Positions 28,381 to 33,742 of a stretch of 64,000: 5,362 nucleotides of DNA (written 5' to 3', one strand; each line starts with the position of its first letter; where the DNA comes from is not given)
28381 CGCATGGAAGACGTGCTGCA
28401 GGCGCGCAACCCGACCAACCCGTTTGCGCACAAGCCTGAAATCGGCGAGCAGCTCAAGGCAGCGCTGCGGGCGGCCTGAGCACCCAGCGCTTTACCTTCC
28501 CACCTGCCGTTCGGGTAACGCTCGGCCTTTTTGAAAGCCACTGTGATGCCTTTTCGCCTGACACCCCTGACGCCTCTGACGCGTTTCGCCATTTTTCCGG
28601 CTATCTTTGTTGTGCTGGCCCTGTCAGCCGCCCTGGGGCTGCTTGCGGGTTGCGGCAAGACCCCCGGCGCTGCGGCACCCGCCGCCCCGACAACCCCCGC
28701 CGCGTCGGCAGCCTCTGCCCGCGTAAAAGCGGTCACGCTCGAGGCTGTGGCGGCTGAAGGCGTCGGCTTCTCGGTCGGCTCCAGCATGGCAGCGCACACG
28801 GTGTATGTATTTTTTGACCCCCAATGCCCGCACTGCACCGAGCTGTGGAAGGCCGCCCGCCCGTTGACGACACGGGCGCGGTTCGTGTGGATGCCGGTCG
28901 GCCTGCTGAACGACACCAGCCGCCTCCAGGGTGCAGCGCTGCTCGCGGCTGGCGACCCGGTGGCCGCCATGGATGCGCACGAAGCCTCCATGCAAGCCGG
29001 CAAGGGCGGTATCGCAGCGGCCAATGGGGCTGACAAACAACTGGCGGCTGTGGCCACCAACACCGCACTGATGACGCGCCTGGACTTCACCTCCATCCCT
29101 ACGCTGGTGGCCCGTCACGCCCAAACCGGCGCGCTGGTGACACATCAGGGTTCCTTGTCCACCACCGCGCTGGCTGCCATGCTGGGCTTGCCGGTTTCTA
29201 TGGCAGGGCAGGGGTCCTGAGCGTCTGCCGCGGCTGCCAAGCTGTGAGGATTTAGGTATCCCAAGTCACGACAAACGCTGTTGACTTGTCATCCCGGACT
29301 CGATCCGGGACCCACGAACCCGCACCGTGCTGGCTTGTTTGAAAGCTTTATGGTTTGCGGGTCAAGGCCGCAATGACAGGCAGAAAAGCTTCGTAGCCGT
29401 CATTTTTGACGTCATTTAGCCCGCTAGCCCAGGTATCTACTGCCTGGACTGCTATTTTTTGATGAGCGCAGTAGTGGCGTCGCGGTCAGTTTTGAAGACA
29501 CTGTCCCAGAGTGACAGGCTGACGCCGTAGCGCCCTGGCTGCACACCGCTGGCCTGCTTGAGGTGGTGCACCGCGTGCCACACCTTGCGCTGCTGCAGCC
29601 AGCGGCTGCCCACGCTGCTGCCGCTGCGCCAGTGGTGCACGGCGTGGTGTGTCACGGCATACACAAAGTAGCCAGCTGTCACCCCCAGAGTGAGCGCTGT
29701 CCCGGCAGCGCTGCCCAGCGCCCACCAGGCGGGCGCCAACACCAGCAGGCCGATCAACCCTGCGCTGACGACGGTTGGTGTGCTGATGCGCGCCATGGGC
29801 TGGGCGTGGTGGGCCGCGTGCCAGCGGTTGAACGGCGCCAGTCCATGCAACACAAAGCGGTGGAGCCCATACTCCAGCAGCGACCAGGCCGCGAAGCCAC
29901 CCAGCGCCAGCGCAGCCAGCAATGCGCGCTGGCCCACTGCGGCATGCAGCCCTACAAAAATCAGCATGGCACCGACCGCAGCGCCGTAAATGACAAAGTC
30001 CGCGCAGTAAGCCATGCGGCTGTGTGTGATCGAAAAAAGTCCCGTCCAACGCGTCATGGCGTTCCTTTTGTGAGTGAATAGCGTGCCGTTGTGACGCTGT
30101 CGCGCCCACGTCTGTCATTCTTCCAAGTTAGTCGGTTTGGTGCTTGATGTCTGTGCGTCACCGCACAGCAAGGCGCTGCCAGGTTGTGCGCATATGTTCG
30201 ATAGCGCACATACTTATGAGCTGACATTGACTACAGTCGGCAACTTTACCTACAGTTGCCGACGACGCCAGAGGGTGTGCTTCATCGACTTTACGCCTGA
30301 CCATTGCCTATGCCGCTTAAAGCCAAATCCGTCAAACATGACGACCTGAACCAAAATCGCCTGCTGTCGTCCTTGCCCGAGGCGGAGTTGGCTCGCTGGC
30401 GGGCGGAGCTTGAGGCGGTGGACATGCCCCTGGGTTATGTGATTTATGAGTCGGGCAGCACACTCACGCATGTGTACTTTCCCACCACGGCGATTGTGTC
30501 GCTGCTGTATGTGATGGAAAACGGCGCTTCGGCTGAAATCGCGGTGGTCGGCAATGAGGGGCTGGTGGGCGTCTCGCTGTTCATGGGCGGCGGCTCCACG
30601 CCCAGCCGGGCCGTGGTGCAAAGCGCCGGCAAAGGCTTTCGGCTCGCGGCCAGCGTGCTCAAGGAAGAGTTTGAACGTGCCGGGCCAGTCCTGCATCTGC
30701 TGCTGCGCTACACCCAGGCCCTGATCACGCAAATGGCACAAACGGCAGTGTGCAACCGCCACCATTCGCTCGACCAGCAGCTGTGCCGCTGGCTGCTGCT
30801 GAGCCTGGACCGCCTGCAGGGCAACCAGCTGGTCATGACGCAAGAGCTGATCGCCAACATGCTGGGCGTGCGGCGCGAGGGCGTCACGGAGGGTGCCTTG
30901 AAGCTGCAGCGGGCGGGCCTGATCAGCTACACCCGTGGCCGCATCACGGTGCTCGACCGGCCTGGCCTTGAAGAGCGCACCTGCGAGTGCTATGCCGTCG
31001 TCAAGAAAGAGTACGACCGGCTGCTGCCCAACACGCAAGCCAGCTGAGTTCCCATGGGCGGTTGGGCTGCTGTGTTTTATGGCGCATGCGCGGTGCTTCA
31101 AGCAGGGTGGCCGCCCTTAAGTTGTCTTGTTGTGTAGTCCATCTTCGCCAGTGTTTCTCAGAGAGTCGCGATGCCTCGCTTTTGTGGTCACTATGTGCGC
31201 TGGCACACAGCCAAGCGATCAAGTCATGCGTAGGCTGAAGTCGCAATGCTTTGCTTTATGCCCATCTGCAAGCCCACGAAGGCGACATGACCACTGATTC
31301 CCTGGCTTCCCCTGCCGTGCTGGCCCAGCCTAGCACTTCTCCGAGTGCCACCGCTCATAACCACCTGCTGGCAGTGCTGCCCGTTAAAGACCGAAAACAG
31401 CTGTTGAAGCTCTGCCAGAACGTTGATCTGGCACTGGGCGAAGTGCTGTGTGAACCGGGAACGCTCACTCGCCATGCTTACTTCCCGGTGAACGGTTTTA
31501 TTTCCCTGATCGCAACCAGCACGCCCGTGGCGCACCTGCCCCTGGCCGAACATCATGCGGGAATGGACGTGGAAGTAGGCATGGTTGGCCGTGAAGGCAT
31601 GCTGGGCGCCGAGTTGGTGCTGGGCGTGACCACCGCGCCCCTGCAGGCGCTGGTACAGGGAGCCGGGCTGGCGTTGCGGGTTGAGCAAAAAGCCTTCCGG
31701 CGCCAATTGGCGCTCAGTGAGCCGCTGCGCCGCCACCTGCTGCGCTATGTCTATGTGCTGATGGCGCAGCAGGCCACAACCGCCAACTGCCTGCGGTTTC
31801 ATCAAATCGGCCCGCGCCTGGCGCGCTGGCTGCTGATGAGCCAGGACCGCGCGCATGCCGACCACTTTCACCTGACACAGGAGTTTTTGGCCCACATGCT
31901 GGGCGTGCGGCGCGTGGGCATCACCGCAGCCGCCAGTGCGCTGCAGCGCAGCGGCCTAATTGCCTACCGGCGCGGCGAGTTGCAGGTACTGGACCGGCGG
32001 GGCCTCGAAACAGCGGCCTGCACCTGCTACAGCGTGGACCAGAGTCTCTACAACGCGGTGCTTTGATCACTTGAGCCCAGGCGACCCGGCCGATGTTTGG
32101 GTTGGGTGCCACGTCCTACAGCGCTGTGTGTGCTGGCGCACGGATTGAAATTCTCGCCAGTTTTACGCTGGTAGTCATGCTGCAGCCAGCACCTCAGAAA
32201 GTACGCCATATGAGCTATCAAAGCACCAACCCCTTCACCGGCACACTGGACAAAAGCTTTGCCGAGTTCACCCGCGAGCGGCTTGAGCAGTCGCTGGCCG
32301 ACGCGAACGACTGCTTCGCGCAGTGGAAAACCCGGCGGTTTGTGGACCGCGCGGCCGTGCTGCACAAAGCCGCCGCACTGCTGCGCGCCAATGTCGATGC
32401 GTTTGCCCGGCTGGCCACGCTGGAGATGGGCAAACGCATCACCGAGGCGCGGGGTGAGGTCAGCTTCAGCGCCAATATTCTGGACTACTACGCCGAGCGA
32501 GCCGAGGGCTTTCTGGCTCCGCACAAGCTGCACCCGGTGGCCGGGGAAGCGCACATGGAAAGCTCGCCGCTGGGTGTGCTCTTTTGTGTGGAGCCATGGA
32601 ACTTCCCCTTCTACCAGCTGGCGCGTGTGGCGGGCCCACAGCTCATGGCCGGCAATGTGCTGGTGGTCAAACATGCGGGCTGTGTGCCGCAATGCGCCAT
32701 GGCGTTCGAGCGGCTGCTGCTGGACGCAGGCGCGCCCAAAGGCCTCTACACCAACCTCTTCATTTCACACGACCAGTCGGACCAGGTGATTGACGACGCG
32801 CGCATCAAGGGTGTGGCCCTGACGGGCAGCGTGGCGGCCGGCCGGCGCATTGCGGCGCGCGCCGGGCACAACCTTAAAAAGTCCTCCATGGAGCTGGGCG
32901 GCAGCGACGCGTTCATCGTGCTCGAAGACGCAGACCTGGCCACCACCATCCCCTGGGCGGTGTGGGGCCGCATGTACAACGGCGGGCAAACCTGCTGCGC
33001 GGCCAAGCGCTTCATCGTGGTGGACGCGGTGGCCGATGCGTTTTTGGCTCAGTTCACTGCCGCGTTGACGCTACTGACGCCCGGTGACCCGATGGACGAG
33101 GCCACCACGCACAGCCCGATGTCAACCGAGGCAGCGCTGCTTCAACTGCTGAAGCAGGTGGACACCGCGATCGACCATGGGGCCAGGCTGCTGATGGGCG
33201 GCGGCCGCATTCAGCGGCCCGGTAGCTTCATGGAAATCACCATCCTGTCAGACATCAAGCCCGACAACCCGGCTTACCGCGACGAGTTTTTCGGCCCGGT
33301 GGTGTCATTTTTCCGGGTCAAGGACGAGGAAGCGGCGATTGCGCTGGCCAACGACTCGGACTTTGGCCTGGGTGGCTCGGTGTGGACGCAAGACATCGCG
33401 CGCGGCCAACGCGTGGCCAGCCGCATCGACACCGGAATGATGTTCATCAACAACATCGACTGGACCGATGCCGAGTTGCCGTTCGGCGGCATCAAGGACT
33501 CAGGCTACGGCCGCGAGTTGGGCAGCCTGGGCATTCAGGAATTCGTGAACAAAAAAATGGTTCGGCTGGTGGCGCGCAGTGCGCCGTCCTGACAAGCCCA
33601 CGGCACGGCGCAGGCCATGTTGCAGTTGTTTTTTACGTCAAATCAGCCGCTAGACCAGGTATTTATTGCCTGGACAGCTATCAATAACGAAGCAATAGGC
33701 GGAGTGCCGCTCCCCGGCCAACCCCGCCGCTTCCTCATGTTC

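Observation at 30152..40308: Local Crp/Fnr regulon: seven copies of a TGTNCG-N4-CGYACA-type palindrome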

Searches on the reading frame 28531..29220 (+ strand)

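Call 12: search_protein_families(library=pfam, proteins=[window:28531-29220:+])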
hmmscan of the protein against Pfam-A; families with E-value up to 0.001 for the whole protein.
window:28531-29220:+ (229 aa): 2 families
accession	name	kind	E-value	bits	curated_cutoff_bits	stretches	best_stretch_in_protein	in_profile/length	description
PF13462.12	Thioredoxin_4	-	4.6e-06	27.3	23.2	1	80-108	6-34/165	Thioredoxin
PF13098.12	Thioredoxin_2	-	1.5e-05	25.7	27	1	89-218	7-104/104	Thioredoxin-like domain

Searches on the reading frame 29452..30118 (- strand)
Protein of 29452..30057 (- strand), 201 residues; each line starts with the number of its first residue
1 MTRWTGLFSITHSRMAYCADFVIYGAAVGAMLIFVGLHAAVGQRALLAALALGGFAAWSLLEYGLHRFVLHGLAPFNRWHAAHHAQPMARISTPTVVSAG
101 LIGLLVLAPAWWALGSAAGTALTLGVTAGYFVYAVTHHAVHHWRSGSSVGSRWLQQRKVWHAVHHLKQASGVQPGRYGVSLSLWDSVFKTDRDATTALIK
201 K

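Call 11: search_protein_families(library=pfam, proteins=[window:29452-30057:-, window:29486-30118:-])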
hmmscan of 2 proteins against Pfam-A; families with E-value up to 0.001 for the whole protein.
window:29452-30057:- (201 aa): 1 family
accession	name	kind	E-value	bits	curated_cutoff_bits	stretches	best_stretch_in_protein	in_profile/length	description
PF04116.19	FA_hydroxylase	-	2.3e-16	60.9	31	1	53-190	3-132/132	Fatty acid hydroxylase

window:29486-30118:- (210 aa): 0 families

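Call 30: search_protein_families(library=ncbifam, proteins=[window:29452-30057:-], max_evalue=0.01)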
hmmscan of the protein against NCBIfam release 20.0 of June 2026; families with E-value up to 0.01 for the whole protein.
window:29452-30057:- (201 aa): 0 families

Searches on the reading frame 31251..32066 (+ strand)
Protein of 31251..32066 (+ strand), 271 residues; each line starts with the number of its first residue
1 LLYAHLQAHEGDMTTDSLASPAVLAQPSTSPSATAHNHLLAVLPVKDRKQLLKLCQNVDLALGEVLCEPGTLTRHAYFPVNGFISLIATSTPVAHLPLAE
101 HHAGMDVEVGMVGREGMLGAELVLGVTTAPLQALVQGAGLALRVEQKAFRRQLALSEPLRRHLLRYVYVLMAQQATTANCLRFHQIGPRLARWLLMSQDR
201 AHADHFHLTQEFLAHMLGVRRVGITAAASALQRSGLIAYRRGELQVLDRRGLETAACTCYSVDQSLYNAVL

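Call 11: search_protein_families(library=pfam, proteins=[window:31251-32066:+])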
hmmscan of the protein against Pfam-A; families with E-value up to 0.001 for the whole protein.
window:31251-32066:+ (271 aa): 1 family
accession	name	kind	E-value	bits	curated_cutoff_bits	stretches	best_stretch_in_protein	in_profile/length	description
PF13545.12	HTH_Crp_2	-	1.4e-14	54.2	27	1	189-253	2-68/70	Crp-like helix-turn-helix domain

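Call 30: search_protein_families(library=ncbifam, proteins=[window:31251-32066:+], max_evalue=0.01)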
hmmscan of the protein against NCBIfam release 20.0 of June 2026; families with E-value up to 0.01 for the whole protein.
window:31251-32066:+ (271 aa): 0 families

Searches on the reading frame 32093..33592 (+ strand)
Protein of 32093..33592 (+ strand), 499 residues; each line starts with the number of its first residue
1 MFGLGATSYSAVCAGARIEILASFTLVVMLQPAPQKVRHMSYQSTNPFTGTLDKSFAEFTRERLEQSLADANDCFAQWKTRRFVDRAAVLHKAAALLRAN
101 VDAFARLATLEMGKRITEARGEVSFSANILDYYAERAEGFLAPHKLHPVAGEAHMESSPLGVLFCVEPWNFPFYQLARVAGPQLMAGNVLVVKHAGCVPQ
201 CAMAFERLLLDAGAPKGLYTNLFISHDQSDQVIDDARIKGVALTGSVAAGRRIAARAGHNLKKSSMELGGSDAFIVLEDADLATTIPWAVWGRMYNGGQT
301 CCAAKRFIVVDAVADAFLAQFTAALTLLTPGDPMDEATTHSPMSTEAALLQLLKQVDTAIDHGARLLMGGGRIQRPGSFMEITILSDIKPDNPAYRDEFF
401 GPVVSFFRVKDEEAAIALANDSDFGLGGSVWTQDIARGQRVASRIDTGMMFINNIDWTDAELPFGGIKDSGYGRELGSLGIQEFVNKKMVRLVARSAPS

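Call 11: search_protein_families(library=pfam, proteins=[window:32093-33592:+])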
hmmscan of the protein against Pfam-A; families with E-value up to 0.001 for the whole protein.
window:32093-33592:+ (499 aa): 1 family
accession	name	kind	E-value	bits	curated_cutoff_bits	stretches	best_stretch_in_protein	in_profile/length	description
PF00171.27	Aldedh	-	1.7e-125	419.7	23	1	41-490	8-461/461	Aldehyde dehydrogenase family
